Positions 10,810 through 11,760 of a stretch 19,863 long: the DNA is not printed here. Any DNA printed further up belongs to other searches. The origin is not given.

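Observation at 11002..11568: Complete serine-hydrolase domain inserted inside LeuRS, immediately upstream of the CP1 editing domain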

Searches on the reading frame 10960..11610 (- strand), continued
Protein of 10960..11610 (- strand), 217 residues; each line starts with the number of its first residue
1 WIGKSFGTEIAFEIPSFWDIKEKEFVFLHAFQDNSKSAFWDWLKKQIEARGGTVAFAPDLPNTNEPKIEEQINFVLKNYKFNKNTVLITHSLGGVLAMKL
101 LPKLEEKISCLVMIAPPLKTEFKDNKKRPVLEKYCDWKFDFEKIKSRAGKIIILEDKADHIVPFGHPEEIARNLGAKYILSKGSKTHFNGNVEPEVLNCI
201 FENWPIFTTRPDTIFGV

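Call 40: find_related_loci(query=A3, collection=genome_contigs, flank=5000)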
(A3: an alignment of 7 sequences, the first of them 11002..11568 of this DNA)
Query A3 (189 aa) in genome_contigs; peptide patterns used: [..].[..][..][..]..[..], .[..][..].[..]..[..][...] (x = any residue, [..] = any of these).
102 stretches matched a pattern; 16 encode a relative of the query (tblastn E <= 1e-3); 15 distinct loci.
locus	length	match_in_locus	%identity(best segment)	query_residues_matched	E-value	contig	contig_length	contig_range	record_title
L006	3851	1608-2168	77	2-188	5e-99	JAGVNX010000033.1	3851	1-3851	MAG: Candidatus Iainarchaeum archaeon isolate DeMMO3_25 c_000000009403, whole genome shotgun sequence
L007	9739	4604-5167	66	1-188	2e-78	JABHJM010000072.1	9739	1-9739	MAG: Candidatus Iainarchaeum archaeon isolate SI037_bin87 k141_953007, whole genome shotgun sequence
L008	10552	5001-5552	63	5-188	4e-77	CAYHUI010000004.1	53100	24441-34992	MAG TPA_asm: Candidatus Woesearchaeota archaeon isolate ERP119705_co17_166 genome assembly, contig: NODE_539_length_5310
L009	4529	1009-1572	61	5-188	5e-73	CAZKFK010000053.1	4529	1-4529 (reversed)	MAG TPA_asm: Candidatus Woesearchaeota archaeon isolate SRP098346_co1_191 genome assembly, contig: NODE_29549_length_452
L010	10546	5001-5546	64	5-186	4e-71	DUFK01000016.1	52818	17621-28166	MAG TPA_asm: Nanoarchaeota archaeon isolate UBA10106 contig_1011, whole genome shotgun sequence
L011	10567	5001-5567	58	9-189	1e-69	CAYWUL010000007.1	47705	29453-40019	MAG TPA_asm: uncultured archaeon isolate SRP178699_co2_500 genome assembly, contig: NODE_222_length_47705_cov_9.294607,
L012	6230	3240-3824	55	3-188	1e-69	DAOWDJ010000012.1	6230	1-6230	MAG TPA_asm: archaeon isolate CSMAG_1910 CSMAG_1910_k141_1001564_length_6230_cov_8.5743, whole genome shotgun sequence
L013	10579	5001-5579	57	3-187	3e-69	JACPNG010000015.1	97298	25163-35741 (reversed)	MAG: Candidatus Woesearchaeota archaeon isolate NC_groundwater_569_Ag_S-0.1um_31_12 S35_SO-1_scaffold_241890, whole geno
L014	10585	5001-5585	56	3-188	1e-68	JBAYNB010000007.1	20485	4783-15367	MAG: Candidatus Pacearchaeota archaeon isolate SO_2016_LW1_54 scaffold02441_LW64-88_2016, whole genome shotgun sequence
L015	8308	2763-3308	58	5-186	4e-68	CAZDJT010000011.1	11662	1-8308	MAG TPA_asm: Candidatus Woesearchaeota archaeon isolate ERP125453_co1_525 genome assembly, contig: NODE_6280_length_1166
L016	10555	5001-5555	57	1-186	6e-66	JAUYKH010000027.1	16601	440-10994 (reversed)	MAG: bacterium isolate C24_metabat.bin.187 C24_k141_503811, whole genome shotgun sequence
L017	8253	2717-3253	53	10-188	7e-63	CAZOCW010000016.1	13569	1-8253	MAG TPA_asm: uncultured archaeon isolate SRP272421_co2_118 genome assembly, contig: NODE_15278_length_13569_cov_4.379754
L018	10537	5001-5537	48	5-184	2e-56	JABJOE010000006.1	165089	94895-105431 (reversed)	MAG: Candidatus Uhrbacteria bacterium isolate SI075_bin35 k141_2811348, whole genome shotgun sequence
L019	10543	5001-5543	52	5-185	1e-54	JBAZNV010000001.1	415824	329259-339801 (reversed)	MAG: Candidatus Pacearchaeota archaeon isolate SO_2017_LW4_79 scaffold_53_c1_LW137-91_2017, whole genome shotgun sequenc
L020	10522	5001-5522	53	10-183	5e-60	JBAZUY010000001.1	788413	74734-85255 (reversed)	MAG: archaeon isolate SO_2017_GW1_24 NODE_43_length_788413_cov_2.329335_OW334_2017, whole genome shotgun sequence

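Call 44: predict_structure(alignment_id=A2)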
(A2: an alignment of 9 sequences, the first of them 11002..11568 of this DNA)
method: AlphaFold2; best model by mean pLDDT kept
length: 189 residues; sequences in the alignment: 9
mean_pLDDT: 86.1   pTM: 0.87
mean pLDDT of the five models: 86.1, 86.0, 85.9, 81.6, 81.2
residues with pLDDT >= 90: 95; 70-90: 70; 50-70: 19; < 50: 5
segments of 3 or more residues with pLDDT < 50: 1-3
pLDDT, mean of each block of 10 residues (from residue 1): 70 75 74 91 80 85 95 93 96 95 79 73 92 96 84 93 93 87 83
secondary structure, 60 per line:
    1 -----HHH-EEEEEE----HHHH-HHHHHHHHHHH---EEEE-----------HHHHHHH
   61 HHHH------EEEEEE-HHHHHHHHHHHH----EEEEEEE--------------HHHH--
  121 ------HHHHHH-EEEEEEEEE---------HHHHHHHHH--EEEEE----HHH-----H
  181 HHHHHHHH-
elements in order: E10-15 H20-23 H25-35 E39-42 H54-64 E71-76 H78-89 E94-100 H115-118 H127-132 E134-142 H152-160 E163-167 H180-188
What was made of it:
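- On PF06821 Ser_hydrolase (YdeN/RBBP9 family): AF2 model pLDDT 86 (call 44).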

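Call 47: fold_search(model_id=the predicted structure, library=pdb)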
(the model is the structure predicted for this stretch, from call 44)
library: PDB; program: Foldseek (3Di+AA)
matches with E <= 10: 1803; with E <= 0.001: 422
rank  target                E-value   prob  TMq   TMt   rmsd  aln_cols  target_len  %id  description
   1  1uxo                  7.9e-11  1.00  0.77  0.78   3.1       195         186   24  The crystal structure of the ydeN gene product from B. subtilis (released 2004-05-27)
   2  7oex_A                1.4e-10  1.00  0.79  0.77   3.1       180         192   18  Crystal structure of RBBP9 in complex with phenylalanine (released 2021-12-22)
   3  2qs9_B                2.1e-10  1.00  0.76  0.80   3.4       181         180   18  Crystal structure of the human retinoblastoma-binding protein 9 (RBBP-9). NESG target HR2978 (released 2007-08-14)
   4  2qs9_A                2.3e-10  1.00  0.78  0.77   2.9       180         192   18  Crystal structure of the human retinoblastoma-binding protein 9 (RBBP-9). NESG target HR2978 (released 2007-08-14)
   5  7oex_B                2.6e-10  1.00  0.79  0.81   3.0       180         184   18  Crystal structure of RBBP9 in complex with phenylalanine (released 2021-12-22)
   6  9fcr_A                3.2e-10  1.00  0.79  0.81   3.0       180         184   18  Crystal structure of RBBP9 with spacegroup p212121 (released 2024-09-11)
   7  9fcr_B                3.4e-10  1.00  0.76  0.79   3.4       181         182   18  Crystal structure of RBBP9 with spacegroup p212121 (released 2024-09-11)
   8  9c0m                  3.3e-06  1.00  0.61  0.49   8.9       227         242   15  FphH, Staphylococcus aureus fluorophosphonate-binding serine hydrolases H, apo form 2 at room temperature (released 2025-01-08)
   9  7ukb                  4.0e-06  1.00  0.62  0.47   7.5       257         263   10  Ancestral reconstruction of a plant alpha/beta-hydrolase (released 2023-04-05)
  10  8ftp_A                4.7e-06  1.00  0.60  0.48   8.8       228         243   13  FphH, Staphylococcus aureus fluorophosphonate-binding serine hydrolases H, apo form (released 2023-10-11)
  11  6tj2_A                6.4e-06  1.00  0.68  0.54   5.6       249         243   15  Extracellular alpha/beta-hydrolase from Paenibacillus species shares structural and functional homology to Tobacco Sal (released 2020-04-22)
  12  8ynw_A                6.8e-06  1.00  0.67  0.45   5.1       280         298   13  S102A mutant of poly(3-hydroxybutyrate) depolymerase PhaZ from Bacillus thuringiensis (released 2024-12-11)
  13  5z7y_A                7.7e-06  1.00  0.61  0.46   9.8       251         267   14  Crystal structure of Striga hermonthica HTL7 (ShHTL7) (released 2018-08-29)
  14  2r11_B                9.8e-06  1.00  0.64  0.45   7.5       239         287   15  Crystal structure of putative hydrolase (2632844) from Bacillus subtilis at 1.96 A resolution (released 2007-09-04)
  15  7uoc_B                1.0e-05  1.00  0.61  0.46   7.2       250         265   14  Crystal structure of Orobanche minor KAI2d4 (released 2023-04-19)
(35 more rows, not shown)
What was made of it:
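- On PF06821 Ser_hydrolase (YdeN/RBBP9 family): The next hits fall to TM of about 0.6 (call 47).
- Checked: An AlphaFold model of the segment (pLDDT 86, pTM 0.87; call 44) superposes best on 1UXO (TM 0.77) and on RBBP9 7OEX (TM 0.79) (call 47).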

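Call 71: find_encoding_contigs(protein=P0005, flank=5000, max_places=1)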
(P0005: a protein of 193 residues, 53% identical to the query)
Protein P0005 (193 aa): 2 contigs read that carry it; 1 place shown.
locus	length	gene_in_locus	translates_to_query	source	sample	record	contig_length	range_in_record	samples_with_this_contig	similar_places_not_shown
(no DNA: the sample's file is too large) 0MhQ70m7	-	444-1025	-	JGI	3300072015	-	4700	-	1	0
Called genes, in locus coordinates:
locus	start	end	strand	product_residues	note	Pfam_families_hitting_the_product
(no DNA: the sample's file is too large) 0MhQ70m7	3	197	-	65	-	?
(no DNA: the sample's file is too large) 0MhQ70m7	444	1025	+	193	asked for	PF00561:Abhydrolase_1 (faint), PF06821:Ser_hydrolase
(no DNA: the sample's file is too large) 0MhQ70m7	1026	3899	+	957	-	PF00133:tRNA-synt_1, PF09334:tRNA-synt_1g, PF08264:Anticodon_1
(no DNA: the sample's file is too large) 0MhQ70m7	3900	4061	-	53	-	-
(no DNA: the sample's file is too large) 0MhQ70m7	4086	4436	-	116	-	-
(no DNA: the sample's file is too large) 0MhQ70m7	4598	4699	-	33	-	?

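Call 72: find_encoding_contigs(protein=P0007, flank=5000, max_places=1)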
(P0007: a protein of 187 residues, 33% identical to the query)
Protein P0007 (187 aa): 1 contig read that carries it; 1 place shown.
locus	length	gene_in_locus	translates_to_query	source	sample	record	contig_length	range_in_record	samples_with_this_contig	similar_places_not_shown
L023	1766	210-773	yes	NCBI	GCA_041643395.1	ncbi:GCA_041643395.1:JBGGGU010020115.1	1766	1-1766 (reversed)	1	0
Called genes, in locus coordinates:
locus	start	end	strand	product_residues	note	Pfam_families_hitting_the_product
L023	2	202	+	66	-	?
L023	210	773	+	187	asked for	PF00561:Abhydrolase_1 (weak), PF06821:Ser_hydrolase, PF10230:LIDHydrolase (faint)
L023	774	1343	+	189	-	PF11967:RecO_N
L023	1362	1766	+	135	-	?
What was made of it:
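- Closest known: YdeN. Different: More distant family members such as P0007 are not (call 72).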

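Call 73: search_protein_representatives(alignment_id=A3)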
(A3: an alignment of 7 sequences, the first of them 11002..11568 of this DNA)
Query: 7 sequences, 197 profile positions. Proteins with E-value up to 0.001 (for the whole library): 1840; up to 1e-10: 490; up to 1e-30: 32. The best 150 are listed.
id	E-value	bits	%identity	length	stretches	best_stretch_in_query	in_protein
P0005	7.0e-103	358.7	-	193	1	8-196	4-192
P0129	2.5e-64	232.9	-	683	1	9-193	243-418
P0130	3.7e-51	189.9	-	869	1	31-193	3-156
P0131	1.6e-42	161.8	-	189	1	8-196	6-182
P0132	1.9e-41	158.2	-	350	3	9-194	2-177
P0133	3.3e-39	150.9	-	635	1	7-195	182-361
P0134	9.5e-39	149.4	-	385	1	7-195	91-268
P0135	9.0e-38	146.2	-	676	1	8-193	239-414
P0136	1.5e-37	145.5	-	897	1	7-195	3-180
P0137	1.4e-36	142.3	-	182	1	8-195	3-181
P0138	4.8e-36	140.6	-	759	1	13-195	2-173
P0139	1.5e-35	139.0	-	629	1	6-195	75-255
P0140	1.9e-35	138.6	-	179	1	12-194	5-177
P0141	6.5e-35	136.9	-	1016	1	7-195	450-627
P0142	7.1e-35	136.8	-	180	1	10-195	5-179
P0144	1.1e-34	136.1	-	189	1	8-195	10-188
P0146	7.7e-34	133.4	-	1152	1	8-193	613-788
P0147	9.0e-34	133.2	-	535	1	6-194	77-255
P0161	1.5e-30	122.6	-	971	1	12-194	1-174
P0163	1.9e-30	122.3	-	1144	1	6-193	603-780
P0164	2.1e-30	122.2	-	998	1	7-190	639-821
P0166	4.6e-30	121.1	-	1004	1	7-192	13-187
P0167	5.0e-30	121.0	-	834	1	5-196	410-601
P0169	1.7e-29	119.2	-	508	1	8-196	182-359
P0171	6.4e-29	117.3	-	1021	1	9-193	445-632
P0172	7.2e-29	117.2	-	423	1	12-195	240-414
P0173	7.9e-29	117.0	-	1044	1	14-195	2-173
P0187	2.2e-25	105.8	-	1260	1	11-196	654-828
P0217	1.3e-19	87.0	-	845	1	9-194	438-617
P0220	1.7e-19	86.6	-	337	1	13-186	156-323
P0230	2.4e-18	82.8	-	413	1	7-185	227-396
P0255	3.6e-17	79.0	-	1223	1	8-185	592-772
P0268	1.4e-16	77.0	-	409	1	11-188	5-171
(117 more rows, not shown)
